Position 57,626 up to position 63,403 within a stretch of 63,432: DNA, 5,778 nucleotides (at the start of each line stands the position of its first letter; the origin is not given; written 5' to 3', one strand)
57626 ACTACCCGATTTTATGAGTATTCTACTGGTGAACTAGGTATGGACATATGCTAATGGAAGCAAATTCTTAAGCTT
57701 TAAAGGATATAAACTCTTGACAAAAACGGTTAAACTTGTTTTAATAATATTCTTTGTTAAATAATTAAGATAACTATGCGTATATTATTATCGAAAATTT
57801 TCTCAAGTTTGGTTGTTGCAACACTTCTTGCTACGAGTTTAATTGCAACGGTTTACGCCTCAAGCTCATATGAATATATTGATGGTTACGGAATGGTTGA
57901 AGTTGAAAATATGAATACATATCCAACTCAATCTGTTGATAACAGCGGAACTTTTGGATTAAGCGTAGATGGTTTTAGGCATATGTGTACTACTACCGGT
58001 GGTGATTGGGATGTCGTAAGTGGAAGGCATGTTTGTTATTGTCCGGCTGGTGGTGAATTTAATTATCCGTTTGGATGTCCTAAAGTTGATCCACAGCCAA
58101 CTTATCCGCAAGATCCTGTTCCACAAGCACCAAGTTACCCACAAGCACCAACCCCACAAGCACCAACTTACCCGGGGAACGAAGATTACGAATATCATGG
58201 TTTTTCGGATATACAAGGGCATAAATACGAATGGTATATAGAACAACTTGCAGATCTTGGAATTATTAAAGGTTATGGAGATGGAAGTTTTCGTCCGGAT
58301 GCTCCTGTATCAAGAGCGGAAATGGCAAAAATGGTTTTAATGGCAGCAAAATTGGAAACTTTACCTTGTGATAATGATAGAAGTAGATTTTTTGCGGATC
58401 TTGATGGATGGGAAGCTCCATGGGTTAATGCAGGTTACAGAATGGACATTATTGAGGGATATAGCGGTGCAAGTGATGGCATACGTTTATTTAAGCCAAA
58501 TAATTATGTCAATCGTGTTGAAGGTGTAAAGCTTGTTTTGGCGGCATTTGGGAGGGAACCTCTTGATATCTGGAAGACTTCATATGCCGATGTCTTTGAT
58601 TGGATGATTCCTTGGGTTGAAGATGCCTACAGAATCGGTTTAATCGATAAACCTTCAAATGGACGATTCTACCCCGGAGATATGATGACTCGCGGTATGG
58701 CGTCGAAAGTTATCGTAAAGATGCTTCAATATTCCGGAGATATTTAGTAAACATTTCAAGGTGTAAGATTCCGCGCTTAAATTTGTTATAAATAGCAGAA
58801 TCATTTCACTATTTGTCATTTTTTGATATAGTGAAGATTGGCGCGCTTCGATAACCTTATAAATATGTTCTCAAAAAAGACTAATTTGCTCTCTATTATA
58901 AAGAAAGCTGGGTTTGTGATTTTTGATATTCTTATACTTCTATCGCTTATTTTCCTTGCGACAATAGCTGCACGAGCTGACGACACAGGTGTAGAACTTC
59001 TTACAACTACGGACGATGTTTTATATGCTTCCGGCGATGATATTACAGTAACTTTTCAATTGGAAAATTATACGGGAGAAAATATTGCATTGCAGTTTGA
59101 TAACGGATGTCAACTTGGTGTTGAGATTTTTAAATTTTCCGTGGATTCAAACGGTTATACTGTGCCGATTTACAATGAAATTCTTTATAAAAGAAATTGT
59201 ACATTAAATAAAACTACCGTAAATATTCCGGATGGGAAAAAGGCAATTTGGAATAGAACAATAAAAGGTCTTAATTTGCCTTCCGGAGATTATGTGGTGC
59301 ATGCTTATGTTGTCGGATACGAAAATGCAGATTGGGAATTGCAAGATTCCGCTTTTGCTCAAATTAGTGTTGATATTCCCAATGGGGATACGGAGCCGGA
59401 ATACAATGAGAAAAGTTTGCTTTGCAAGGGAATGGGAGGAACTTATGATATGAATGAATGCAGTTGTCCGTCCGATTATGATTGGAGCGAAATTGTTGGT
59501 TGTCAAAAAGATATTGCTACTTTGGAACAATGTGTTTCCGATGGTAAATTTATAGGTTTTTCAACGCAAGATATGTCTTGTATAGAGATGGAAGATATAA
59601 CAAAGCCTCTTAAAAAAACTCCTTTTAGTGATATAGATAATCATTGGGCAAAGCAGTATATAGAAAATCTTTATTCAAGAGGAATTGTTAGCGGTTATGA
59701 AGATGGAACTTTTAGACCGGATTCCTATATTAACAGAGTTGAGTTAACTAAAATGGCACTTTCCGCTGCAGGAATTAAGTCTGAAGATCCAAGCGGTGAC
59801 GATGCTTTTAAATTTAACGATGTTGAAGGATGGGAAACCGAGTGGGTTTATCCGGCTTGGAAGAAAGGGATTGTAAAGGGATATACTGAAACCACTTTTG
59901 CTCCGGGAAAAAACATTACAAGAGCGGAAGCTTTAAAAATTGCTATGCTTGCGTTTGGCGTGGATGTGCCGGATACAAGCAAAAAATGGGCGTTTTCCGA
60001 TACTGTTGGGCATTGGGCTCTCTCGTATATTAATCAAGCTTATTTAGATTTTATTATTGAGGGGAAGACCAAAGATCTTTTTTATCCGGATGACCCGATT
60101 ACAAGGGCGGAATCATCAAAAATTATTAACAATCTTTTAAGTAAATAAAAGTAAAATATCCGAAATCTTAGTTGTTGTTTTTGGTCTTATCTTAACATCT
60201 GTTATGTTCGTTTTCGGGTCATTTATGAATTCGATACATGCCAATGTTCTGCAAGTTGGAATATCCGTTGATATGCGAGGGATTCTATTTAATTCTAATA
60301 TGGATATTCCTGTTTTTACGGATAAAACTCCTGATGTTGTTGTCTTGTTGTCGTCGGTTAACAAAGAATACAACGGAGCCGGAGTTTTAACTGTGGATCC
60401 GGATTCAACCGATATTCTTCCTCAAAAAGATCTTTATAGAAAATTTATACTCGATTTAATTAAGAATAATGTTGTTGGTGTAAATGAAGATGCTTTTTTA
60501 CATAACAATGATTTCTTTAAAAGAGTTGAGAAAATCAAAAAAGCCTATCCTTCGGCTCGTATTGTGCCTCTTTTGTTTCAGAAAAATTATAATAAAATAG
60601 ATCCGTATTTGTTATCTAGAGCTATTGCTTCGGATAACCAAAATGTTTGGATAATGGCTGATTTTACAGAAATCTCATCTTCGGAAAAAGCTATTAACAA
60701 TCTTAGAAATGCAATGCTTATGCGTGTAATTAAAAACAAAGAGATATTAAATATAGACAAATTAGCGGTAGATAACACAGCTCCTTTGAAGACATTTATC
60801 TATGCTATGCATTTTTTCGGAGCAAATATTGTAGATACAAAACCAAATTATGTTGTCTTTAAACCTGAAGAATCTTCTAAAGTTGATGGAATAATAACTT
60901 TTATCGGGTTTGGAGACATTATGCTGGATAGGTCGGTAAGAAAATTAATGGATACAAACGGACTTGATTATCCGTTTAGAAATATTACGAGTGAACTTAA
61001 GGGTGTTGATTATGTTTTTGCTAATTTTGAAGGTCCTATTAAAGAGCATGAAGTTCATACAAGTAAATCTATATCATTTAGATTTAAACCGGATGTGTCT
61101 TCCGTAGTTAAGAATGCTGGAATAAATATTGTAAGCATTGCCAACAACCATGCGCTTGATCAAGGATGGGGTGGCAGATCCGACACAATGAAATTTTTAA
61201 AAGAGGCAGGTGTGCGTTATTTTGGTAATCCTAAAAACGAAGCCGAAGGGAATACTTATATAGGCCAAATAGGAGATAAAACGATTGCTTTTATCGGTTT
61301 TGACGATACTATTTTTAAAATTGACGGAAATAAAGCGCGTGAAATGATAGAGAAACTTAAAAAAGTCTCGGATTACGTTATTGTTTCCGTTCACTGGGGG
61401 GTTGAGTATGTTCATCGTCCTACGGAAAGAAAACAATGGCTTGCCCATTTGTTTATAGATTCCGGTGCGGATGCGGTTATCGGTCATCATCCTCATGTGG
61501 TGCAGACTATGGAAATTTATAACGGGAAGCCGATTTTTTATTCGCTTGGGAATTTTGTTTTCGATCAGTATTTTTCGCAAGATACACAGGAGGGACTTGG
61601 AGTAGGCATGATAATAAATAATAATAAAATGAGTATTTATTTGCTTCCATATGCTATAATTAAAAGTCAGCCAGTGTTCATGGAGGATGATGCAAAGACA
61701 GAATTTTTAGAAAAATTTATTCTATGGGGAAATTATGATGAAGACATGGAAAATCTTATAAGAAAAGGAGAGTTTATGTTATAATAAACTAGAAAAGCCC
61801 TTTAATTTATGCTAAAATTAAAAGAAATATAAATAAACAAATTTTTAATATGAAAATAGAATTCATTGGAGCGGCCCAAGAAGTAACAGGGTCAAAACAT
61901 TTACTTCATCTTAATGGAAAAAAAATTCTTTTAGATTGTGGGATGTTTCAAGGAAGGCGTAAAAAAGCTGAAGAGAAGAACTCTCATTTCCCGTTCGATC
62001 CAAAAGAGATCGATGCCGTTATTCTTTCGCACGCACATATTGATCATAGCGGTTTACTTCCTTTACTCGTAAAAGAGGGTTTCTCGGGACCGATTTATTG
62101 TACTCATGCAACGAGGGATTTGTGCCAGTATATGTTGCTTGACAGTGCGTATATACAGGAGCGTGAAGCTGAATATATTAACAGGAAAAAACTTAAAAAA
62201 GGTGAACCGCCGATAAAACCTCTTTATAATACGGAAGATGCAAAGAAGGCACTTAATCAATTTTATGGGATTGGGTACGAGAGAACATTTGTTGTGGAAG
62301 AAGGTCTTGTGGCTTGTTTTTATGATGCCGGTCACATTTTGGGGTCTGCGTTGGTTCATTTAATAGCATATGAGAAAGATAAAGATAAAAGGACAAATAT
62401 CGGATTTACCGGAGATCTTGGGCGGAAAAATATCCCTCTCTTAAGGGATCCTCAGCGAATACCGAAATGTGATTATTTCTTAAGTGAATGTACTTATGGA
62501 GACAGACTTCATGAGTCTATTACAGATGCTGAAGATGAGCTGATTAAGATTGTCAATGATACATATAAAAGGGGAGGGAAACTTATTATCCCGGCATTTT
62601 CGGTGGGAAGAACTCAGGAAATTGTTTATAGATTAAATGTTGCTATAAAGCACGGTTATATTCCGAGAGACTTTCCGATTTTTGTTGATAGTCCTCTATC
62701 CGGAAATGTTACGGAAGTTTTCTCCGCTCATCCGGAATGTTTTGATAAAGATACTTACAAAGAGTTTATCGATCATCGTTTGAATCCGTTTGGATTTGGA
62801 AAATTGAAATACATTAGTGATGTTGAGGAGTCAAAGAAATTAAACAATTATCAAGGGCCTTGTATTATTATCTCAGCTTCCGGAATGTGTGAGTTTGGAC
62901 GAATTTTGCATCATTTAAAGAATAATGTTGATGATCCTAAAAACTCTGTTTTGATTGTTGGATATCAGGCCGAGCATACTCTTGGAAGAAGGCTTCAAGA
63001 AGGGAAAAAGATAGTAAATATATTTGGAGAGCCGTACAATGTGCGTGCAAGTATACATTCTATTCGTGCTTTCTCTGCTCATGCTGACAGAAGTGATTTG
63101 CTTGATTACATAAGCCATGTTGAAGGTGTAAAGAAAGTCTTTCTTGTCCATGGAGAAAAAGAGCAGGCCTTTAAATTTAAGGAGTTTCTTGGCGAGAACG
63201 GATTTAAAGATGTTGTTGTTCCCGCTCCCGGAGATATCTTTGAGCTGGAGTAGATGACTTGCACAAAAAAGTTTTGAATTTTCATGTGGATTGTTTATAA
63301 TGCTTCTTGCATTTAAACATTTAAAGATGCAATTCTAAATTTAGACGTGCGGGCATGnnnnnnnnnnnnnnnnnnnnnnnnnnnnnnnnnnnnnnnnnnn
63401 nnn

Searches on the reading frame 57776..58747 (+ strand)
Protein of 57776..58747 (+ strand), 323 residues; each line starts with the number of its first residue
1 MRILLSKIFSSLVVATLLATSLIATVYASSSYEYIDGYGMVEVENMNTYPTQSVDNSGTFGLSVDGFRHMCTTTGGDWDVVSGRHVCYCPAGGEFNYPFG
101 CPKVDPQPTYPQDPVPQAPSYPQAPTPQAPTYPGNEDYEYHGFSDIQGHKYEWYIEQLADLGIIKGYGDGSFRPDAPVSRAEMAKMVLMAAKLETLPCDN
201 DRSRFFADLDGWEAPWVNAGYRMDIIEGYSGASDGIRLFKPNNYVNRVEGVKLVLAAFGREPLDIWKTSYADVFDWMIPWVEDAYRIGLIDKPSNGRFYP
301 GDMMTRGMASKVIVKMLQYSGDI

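Call 92: search_protein_families(library=pfam, proteins=[window:57776-58747:+], max_evalue=0.001)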
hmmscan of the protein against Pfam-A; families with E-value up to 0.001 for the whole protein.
window:57776-58747:+ (323 aa): 1 family
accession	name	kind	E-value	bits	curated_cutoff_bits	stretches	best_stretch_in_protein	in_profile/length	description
PF00395.25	SLH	-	1.6e-23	82.9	20.8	1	143-184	2-44/44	S-layer homology domain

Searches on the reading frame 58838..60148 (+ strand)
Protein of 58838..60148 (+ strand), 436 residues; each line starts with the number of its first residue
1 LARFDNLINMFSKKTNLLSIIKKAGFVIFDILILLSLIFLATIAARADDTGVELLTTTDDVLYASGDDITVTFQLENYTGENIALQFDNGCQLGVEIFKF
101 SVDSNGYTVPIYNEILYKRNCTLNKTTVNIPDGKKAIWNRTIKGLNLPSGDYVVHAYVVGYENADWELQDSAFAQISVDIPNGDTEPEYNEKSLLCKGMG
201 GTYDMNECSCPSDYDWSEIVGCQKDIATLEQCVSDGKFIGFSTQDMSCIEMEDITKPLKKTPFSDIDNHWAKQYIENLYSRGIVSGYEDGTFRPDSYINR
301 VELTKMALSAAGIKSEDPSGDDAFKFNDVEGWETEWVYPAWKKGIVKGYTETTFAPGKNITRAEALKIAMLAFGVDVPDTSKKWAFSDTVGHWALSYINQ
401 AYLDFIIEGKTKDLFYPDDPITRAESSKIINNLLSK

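Call 92: search_protein_families(library=pfam, proteins=[window:58838-60148:+], max_evalue=0.001)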
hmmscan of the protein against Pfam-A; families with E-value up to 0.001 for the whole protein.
window:58838-60148:+ (436 aa): 2 families
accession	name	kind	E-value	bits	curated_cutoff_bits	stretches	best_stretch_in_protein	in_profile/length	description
PF00395.25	SLH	-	6.3e-36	122.5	20.8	3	262-300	1-40/44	S-layer homology domain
PF12690.13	BsuPI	-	9.9e-05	22.7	22.9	0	60-160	5-98/101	Intracellular proteinase inhibitor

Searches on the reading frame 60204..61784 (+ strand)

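Call 92: search_protein_families(library=pfam, proteins=[window:60204-61784:+], max_evalue=0.001)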
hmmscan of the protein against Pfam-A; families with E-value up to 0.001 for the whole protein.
window:60204-61784:+ (526 aa): 1 family
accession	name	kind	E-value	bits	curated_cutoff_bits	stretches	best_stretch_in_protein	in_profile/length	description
PF09587.15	PGA_cap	-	6.5e-65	219.6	27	1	236-455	5-255/255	Bacterial capsule synthesis protein PGA_cap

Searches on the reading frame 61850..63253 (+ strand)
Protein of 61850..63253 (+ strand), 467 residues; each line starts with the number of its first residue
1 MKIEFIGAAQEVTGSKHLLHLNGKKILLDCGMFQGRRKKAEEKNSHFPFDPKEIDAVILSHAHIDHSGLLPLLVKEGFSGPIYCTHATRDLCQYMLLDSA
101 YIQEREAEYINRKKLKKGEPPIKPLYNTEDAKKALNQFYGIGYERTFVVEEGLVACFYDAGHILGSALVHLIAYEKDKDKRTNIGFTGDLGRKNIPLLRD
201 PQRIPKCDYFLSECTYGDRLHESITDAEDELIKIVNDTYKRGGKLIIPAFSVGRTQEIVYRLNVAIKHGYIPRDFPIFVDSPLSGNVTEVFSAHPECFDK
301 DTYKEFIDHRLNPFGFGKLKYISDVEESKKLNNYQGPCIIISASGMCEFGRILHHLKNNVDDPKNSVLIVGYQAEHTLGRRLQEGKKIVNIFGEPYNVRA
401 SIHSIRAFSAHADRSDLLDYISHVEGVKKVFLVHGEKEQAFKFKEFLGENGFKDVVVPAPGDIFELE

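Call 92: search_protein_families(library=pfam, proteins=[window:61850-63253:+], max_evalue=0.001)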
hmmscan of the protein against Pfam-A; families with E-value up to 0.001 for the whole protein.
window:61850-63253:+ (467 aa): 5 families
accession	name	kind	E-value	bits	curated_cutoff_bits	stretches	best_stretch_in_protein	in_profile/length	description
PF10996.14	Beta-Casp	-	2.2e-40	138.3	27.7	1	255-382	1-120/120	Beta-Casp domain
PF07521.17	RMMBL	-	3.3e-14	53.1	21.6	1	396-458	2-63/63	Zn-dependent metallo-hydrolase RNA specificity domain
PF16661.11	Lactamase_B_6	-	2.1e-12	47.3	27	1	18-173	1-151/193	Metallo-beta-lactamase superfamily domain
PF00753.33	Lactamase_B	-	5.5e-12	46.5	22.7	1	21-91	13-81/196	Metallo-beta-lactamase superfamily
PF12706.13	Lactamase_B_2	-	9.3e-08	32.3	27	1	25-92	2-71/200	Beta-lactamase superfamily domain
